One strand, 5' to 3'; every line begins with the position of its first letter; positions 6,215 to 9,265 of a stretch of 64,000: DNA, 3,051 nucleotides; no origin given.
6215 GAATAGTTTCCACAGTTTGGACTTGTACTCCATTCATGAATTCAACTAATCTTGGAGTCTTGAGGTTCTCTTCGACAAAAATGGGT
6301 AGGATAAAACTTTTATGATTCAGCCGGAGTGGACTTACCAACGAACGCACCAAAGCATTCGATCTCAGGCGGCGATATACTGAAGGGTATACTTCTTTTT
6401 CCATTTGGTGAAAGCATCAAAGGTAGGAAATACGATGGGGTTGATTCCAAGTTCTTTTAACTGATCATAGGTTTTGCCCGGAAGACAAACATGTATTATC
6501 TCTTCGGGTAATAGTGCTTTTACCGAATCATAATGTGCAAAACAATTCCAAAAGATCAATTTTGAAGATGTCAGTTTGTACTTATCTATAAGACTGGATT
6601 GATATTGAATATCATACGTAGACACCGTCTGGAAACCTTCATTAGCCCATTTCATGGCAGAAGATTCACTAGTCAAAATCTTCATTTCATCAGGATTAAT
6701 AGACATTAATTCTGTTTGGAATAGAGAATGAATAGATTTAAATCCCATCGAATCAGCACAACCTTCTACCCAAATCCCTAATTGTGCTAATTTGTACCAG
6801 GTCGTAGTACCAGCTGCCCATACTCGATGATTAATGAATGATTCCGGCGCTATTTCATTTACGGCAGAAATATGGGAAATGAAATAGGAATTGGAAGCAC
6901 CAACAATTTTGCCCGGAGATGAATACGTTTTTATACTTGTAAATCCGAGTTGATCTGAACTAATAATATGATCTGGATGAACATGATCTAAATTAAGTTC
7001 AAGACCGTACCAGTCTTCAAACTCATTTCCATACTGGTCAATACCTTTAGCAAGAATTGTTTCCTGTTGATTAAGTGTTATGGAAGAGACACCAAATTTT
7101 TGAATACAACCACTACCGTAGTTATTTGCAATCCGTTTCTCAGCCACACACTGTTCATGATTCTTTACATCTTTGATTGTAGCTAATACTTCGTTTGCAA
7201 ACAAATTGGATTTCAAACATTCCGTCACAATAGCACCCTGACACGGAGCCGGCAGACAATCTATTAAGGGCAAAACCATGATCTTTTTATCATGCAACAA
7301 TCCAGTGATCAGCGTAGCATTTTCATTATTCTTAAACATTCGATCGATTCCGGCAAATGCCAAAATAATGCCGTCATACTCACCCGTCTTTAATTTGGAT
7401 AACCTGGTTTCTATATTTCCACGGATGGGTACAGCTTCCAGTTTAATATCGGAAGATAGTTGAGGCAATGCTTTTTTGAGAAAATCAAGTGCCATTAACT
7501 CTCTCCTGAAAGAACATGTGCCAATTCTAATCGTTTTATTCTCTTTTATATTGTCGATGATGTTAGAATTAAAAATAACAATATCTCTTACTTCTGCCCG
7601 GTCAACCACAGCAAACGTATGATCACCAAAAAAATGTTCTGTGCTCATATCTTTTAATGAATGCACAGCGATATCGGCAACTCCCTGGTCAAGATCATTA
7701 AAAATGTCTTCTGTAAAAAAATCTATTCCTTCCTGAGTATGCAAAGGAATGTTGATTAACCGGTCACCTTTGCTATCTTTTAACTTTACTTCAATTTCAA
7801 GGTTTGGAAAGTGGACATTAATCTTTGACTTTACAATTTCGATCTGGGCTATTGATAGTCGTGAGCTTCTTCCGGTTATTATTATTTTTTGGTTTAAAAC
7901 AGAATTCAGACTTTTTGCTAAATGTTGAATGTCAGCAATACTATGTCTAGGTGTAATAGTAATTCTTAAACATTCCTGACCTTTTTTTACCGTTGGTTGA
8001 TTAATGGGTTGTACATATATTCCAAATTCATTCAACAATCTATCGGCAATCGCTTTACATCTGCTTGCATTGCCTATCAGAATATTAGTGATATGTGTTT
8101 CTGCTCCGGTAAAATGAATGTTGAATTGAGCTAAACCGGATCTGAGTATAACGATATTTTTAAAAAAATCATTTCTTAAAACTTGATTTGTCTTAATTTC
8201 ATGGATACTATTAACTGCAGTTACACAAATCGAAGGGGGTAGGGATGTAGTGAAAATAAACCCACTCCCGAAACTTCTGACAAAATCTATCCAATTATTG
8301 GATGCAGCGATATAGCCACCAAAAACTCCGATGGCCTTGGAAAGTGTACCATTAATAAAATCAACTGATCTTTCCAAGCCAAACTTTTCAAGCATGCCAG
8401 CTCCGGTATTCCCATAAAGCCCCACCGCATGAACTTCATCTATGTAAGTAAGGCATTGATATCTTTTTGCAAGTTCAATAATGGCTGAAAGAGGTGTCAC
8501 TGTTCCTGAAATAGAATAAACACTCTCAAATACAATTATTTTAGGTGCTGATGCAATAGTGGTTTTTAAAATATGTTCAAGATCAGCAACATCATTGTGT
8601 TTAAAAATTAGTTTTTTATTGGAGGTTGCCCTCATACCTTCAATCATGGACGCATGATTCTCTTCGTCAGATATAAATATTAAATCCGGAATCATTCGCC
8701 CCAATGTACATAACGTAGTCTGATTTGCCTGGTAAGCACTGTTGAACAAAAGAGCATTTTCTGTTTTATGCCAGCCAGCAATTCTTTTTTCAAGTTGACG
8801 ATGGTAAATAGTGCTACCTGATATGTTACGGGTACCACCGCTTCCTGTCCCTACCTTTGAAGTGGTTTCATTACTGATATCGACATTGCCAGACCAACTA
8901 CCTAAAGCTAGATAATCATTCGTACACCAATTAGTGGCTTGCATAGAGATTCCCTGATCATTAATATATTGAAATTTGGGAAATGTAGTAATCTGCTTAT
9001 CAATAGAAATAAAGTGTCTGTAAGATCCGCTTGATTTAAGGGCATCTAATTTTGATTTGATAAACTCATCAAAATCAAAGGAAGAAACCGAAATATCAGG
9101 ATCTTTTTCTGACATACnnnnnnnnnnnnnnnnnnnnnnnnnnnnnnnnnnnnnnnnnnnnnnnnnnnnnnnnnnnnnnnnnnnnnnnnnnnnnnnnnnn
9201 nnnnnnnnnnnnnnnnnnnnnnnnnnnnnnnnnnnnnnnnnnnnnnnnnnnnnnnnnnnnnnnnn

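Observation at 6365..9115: Single 916-aa ORF fuses 5-aminolevulinate synthase to HemC and a HemD-like domain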

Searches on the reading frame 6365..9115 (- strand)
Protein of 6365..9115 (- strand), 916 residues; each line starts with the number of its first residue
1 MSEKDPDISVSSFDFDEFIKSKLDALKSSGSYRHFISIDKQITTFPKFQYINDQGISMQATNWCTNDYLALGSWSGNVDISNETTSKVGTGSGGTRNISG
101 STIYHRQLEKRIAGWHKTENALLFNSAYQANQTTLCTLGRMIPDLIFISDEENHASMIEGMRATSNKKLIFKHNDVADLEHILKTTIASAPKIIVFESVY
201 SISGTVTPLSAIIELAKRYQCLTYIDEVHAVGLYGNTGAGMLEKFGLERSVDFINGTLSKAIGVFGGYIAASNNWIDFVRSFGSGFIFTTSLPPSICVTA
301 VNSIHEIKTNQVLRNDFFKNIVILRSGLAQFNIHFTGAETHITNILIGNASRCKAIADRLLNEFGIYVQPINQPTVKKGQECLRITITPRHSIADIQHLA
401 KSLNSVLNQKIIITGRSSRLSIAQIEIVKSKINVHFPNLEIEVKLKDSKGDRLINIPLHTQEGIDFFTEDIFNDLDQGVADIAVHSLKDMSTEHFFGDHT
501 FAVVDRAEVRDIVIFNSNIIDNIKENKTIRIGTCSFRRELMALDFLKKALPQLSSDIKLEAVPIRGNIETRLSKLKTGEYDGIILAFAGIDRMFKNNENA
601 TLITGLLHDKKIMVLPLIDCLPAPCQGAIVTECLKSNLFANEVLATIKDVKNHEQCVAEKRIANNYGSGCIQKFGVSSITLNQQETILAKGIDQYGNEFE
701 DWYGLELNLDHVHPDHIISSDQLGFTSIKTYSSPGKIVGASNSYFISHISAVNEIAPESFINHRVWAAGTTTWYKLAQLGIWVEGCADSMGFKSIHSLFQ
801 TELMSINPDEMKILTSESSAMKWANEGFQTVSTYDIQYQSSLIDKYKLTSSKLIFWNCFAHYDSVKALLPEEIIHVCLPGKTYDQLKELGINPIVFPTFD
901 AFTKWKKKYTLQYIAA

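Call 3: search_protein_families(library=pfam, proteins=[window:6365-9115:-], max_evalue=0.01)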
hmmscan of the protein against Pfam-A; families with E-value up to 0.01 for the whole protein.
window:6365-9115:- (916 aa): 4 families
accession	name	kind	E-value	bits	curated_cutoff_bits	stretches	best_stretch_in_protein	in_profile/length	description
PF00155.27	Aminotran_1_2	-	4e-51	174.7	19.7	1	61-403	4-361/361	Aminotransferase class I and II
PF01379.25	Porphobil_deam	-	1.3e-43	149.4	22.1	1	411-637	1-202/207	Porphobilinogen deaminase, dipyromethane cofactor binding domain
PF01053.26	Cys_Met_Meta_PP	-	4.3e-06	26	27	1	105-233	54-180/381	Cys/Met metabolism PLP-dependent enzyme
PF00266.25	Aminotran_5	-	3.3e-05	23.5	21.5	1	144-232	89-181/371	Aminotransferase class-V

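Call 4: search_protein_families(library=ncbifam, proteins=[window:6365-9115:-], max_evalue=0.01)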
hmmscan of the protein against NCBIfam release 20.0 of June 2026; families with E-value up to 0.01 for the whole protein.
window:6365-9115:- (916 aa): 16 families
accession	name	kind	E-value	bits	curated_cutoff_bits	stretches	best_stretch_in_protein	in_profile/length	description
TIGR01821.1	5aminolev_synth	equivalog_domain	2.2e-145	484.5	338.55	1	13-409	1-396/402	5-aminolevulinate synthase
TIGR00858.1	bioF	equivalog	4.8e-89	298.6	426.45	1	58-403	21-364/365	8-amino-7-oxononanoate synthase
NF005394.0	PRK06939.1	equivalog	1.2e-83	281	460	1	15-406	5-390/397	glycine C-acetyltransferase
TIGR01825.1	gly_Cac_T_rel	subfamily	5.6e-82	275.4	535.4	1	20-404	2-376/385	BioF/Kbl family PLP-dependent acyltransferase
NF047599.1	SerpalmtaseBetaP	equivalog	1.7e-68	231.1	500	1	22-408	13-391/394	serine palmitoyltransferase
TIGR01822.1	2am3keto_CoA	equivalog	2.9e-68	230.6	493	1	16-406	2-386/393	glycine C-acetyltransferase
NF047600.1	SerpalmtaseCFB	equivalog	2.3e-64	217.5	640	1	24-409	16-391/395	serine palmitoyltransferase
NF047603.1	SerpalmtaseAlphaP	equivalog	8.6e-57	192.6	670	1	77-399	64-385/399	serine palmitoyltransferase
TIGR00212.1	hemC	equivalog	6.3e-50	169.9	164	1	411-696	1-263/293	hydroxymethylbilane synthase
NF005526.0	PRK07179.1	equivalog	1e-47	162.6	428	1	65-409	61-398/407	alpha-hydroxyketone-type quorum-sensing autoinducer synthase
NF004608.1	PRK05937.1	equivalog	2.4e-37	128.6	399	1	87-302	38-252/366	8-amino-7-oxononanoate synthase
NF005697.0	PRK07505.1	subfamily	4.4e-32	111.2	342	1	62-409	52-401/405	hypothetical protein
NF002202.0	PRK01066.1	equivalog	3.6e-26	91.8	251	1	408-595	18-192/241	hydroxymethylbilane synthase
NF041364.1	GntC_guanitoxin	equivalog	2.5e-05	23.3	415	1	187-386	131-338/356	guanitoxin biosynthesis PLP-dependent (S)-gamma-hydroxy-L-arginine cyclodehydratase GntC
TIGR01979.1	sufS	subfamily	0.00015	20.8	475.1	1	143-231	108-200/403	SufS family cysteine desulfurase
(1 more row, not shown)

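Call 6: find_homologous_proteins(query=window:6365-9115:-, max_evalue=1e-10)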
Query window:6365-9115:- (916 aa): 4133 proteins with E <= 1e-10 among 8000 candidates; the best 120 are listed.
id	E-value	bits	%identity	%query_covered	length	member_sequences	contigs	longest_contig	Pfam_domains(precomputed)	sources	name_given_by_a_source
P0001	0.0e+0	2086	100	100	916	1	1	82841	PF00155.28,PF01379.26,PF01053.27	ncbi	ncbi:MAG: 5-aminolevulinate synthase [Saprospiraceae bacterium]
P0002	0.0e+0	1312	63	99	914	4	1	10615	PF00155.28,PF01379.26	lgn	-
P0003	0.0e+0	1304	62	100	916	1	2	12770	PF00155.28,PF01379.26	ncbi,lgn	-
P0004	0.0e+0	1296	62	99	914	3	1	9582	PF00155.28,PF01379.26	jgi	jgi:5-aminolevulinate synthase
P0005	0.0e+0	1269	60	100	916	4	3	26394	PF00155.28,PF01379.26,PF01053.27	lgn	-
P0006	0.0e+0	1245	59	100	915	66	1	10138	PF00155.28,PF01379.26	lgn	-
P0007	0.0e+0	1142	55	100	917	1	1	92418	PF00155.28,PF00266.26,PF01379.26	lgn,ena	-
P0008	0.0e+0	1139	56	99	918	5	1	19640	PF00155.28,PF01379.26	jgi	-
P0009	0.0e+0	1120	54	99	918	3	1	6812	PF00155.28,PF00266.26,PF01379.26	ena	-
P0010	0.0e+0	1115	54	98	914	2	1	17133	PF00155.28,PF01379.26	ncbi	ncbi:MAG: 5-aminolevulinate synthase [Saprospiraceae bacterium]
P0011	0.0e+0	1107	54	99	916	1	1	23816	PF00155.28,PF01379.26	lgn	-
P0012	0.0e+0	1106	56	98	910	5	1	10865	PF00155.28,PF01379.26,PF01053.27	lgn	-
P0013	0.0e+0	1105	56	100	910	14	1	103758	PF00155.28,PF01379.26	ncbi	-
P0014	0.0e+0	1105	56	98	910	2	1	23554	PF00155.28,PF01379.26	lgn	-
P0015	0.0e+0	1101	55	100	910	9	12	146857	PF00155.28,PF01379.26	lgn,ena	-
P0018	0.0e+0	1081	52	99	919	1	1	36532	PF00155.28,PF01379.26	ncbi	-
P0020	0.0e+0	1060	54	98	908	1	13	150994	PF00155.28,PF01379.26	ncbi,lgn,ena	-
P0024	1.5e-142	495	33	97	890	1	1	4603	PF00155.28,PF01379.26,PF01053.27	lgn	-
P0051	8.5e-132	459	52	44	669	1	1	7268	PF00590.26,PF00155.28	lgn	-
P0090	1.4e-127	445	43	54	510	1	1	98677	PF01379.26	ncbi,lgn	-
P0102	2.7e-127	444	45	54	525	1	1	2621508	PF01379.26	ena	-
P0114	1.6e-126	442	45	55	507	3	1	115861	PF01379.26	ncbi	-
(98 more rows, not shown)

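Call 15: search_solved_structures(query=A1, max_evalue=1, show_alignments=0)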
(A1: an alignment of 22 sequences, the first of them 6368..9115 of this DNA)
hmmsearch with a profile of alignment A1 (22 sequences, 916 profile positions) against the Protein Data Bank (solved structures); distinct sequences matched with E-value up to 1: 84 (the best 60 are shown).
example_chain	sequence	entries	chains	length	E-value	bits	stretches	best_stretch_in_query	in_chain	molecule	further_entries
2bwn_A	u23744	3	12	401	7.4e-148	497.4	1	14-404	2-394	5-AMINOLEVULINATE SYNTHASE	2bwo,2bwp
7x98_A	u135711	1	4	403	9.2e-147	493.7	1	14-408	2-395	5-aminolevulinate synthase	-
8eim_A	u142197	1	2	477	8.3e-138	464.1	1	5-409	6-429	5-aminolevulinate synthase, mitochondrial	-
5txr_B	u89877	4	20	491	9.4e-138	463.9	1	5-409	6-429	5-aminolevulinate synthase, mitochondrial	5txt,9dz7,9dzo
5qqq_B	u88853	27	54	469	9.8e-137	460.6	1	10-404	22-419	5-aminolevulinate synthase, erythroid-specific, mitochondrial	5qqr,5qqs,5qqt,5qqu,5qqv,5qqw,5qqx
8s1y_A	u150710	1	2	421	4.5e-84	286.3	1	12-408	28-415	8-amino-7-oxononanoate synthase/2-amino-3-ketobutyrate coenzyme A ligase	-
7poa_A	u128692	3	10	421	6.1e-84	285.9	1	12-408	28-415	8-amino-7-oxononanoate synthase/2-amino-3-ketobutyrate coenzyme A ligase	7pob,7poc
1fc4_A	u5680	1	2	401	7.4e-82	279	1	52-408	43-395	2-AMINO-3-KETOBUTYRATE CONENZYME A LIGASE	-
7v58_A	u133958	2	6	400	1.6e-80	274.5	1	13-407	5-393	2-amino-3-ketobutyrate coenzyme A ligase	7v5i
3tqx_A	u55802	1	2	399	5.5e-76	259.5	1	51-407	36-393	2-amino-3-ketobutyrate coenzyme A ligase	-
8guh_A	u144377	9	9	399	4.9e-75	256.4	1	23-409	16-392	Serine palmitoyltransferase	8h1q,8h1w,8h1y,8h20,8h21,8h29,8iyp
3a2b_A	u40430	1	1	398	4.9e-75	256.4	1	23-409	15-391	Serine palmitoyltransferase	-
7bxp_A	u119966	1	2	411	1.2e-72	248.4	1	56-399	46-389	2-amino-3-ketobutyrate coenzyme A ligase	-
2x8u_A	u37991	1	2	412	1.4e-72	248.3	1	59-403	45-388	SERINE PALMITOYLTRANSFERASE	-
2w8t_A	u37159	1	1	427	1.7e-72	248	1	60-402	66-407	SERINE PALMITOYLTRANSFERASE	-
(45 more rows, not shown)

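Call 19: find_encoding_contigs(protein=P0102, flank=10000, max_places=2)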
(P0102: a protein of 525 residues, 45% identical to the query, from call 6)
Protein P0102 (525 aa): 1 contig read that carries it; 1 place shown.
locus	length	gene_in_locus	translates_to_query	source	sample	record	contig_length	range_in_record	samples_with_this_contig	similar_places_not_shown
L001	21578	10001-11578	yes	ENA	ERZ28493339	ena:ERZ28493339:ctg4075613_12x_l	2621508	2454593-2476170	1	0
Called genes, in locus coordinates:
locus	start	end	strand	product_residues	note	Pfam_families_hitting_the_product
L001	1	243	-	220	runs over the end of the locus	PF01569:PAP2, PF14378:PAP2_3 (weak), PF14360:PAP2_C (weak)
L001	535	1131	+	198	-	PF03358:FMN_red, PF02525:Flavodoxin_2 (weak)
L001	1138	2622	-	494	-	PF13084:DUF3943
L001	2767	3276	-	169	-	PF11396:PepSY_like (weak)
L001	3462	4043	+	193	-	PF01435:Peptidase_M48 (faint)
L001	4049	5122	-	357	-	PF21338:Top1B_N_bact, PF01028:Topoisom_I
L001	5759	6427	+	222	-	-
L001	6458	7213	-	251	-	PF05168:HEPN (weak)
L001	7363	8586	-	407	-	PF03460:NIR_SIR_ferr, PF01077:NIR_SIR, PF03460:NIR_SIR_ferr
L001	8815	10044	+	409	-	PF00155:Aminotran_1_2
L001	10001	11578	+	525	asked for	PF01379:Porphobil_deam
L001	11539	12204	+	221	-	PF00490:ALAD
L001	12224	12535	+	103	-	PF00490:ALAD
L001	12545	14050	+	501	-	PF13241:NAD_binding_7, PF14824:Sirohm_synth_M, PF01925:TauE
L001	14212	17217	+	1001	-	PF13620:CarboxypepD_reg, PF13715:CarbopepD_reg_2, PF07715:Plug, PF00593:TonB_dep_Rec_b-barrel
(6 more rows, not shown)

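Call 20: find_encoding_contigs(protein=P0051, flank=10000, max_places=3)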
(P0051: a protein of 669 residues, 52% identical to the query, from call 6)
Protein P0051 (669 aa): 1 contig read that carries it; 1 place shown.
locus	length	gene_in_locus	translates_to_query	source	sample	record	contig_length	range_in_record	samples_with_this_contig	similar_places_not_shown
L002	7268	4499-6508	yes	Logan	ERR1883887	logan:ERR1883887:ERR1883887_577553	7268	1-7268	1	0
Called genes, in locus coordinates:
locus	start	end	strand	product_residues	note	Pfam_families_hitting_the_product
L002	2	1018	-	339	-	?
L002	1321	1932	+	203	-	-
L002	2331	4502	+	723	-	PF03460:NIR_SIR_ferr, PF01077:NIR_SIR, PF03460:NIR_SIR_ferr, PF01077:NIR_SIR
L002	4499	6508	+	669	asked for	PF00590:TP_methylase, PF00155:Aminotran_1_2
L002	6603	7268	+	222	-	?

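Call 34: find_related_loci(query=A1, collection=genome_contigs, flank=10000)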
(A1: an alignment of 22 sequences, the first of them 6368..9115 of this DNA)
Query A1 (916 aa) in genome_contigs; peptide patterns used: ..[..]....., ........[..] (x = any residue, [..] = any of these).
599 stretches matched a pattern (row limit reached: there are more); 597 encode a relative of the query (tblastn E <= 1e-3); the best 80 are kept; 80 distinct loci.
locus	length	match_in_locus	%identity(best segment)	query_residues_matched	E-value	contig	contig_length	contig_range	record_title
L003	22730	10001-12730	52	5-916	0e+0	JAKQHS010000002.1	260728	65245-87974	MAG: Bacteroidota bacterium isolate USDE_metabat.41 k141_125524, whole genome shotgun sequence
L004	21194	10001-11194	54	14-411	2e-141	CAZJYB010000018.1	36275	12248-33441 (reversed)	MAG TPA_asm: uncultured Anaerolineaceae bacterium isolate SRP136066_co1_84 genome assembly, contig: NODE_883_length_3627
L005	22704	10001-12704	46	6-907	0e+0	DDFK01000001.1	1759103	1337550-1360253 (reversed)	MAG TPA_asm: Chitinophagaceae bacterium UBA1930 UBA1930_contig_126, whole genome shotgun sequence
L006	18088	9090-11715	54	12-907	0e+0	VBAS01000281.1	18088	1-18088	MAG: Bacteroidetes bacterium isolate BD_3 14_0903_02_30cm_scaffold_5159, whole genome shotgun sequence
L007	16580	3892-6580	45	11-907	0e+0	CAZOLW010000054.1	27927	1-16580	MAG TPA_asm: uncultured Chitinophagaceae bacterium isolate SRP302447_co4_785 genome assembly, contig: NODE_4472_length_2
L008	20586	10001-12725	53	13-907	8e-136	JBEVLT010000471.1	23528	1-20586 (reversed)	MAG: Chitinophagaceae bacterium isolate T4R2UO_autometa_bin_0011 T4R2UO_autometa_bin_0011_k133_5462165, whole genome sho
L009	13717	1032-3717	53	12-907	0e+0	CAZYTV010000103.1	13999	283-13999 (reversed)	MAG TPA_asm: uncultured Chitinophaga sp. isolate SRP302447_co4_790 genome assembly, contig: NODE_11583_length_13999_cov_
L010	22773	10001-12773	55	14-907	7e-133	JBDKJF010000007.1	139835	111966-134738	MAG: Bacteroidota bacterium isolate guil_2019_sw_WHONDRS-S19S_0049_A_bin.4 scaffold_0000009, whole genome shotgun sequen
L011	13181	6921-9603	56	13-907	0e+0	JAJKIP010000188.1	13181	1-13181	MAG: Segetibacter sp. isolate b85_HoplandSoilSeptJan k101_3857818, whole genome shotgun sequence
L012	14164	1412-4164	52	14-911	0e+0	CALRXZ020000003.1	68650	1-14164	MAG: Chitinophaga pinensis isolate JJ-KO21-114-3-m1-bin284 genome assembly, contig: JJ-KO21-114-C57, whole genome shotgu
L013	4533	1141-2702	51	14-492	1e-129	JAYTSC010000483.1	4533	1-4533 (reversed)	MAG: Bacteroidota bacterium isolate GFS_4933 GFS_4933_482, whole genome shotgun sequence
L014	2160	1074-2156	54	12-372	1e-134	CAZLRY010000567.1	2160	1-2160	MAG TPA_asm: uncultured Chitinophaga sp. isolate SRP107338_co1_306 genome assembly, contig: NODE_92140_length_2160_cov_8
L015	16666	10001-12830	51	13-907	6e-125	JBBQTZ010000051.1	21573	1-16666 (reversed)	MAG: Chitinophagales bacterium isolate Co_metawrap_1870 Cmw_1870_k141_25751876_length_21573_cov_17.9968, whole genome sh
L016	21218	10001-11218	50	15-420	7e-124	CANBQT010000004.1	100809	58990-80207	MAG: Chitinophagaceae bacterium isolate JR-DAM-100519-108 genome assembly, contig: JR-DAM-100519-C165, whole genome shot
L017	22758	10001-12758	50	14-907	0e+0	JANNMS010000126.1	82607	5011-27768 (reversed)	MAG: Saprospirales bacterium isolate SOY_35_metabat.246 SOY_35_k141_722228, whole genome shotgun sequence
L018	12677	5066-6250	49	12-407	2e-121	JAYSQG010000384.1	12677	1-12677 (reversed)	MAG: Saprospiraceae bacterium isolate GFS_11699 GFS_11699_383, whole genome shotgun sequence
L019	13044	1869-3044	49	15-407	2e-120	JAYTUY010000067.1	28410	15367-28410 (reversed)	MAG: Saprospiraceae bacterium isolate GFS_5639 GFS_5639_66, whole genome shotgun sequence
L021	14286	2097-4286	49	10-691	5e-119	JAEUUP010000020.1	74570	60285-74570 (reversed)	MAG: Saprospiraceae bacterium isolate new MAG-358 k141_171896, whole genome shotgun sequence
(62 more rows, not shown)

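Call 50: find_encoding_contigs(protein=P0024, flank=5000, max_places=2)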
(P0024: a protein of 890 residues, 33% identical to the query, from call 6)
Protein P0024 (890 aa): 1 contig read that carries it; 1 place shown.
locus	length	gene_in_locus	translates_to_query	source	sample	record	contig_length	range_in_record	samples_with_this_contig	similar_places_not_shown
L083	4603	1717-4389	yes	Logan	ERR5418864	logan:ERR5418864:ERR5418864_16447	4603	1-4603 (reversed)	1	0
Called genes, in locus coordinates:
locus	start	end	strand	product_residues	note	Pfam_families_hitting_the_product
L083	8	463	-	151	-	PF00226:DnaJ (weak)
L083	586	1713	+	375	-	PF07690:MFS_1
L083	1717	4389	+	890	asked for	PF00155:Aminotran_1_2, PF01053:Cys_Met_Meta_PP (weak), PF01379:Porphobil_deam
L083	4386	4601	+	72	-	?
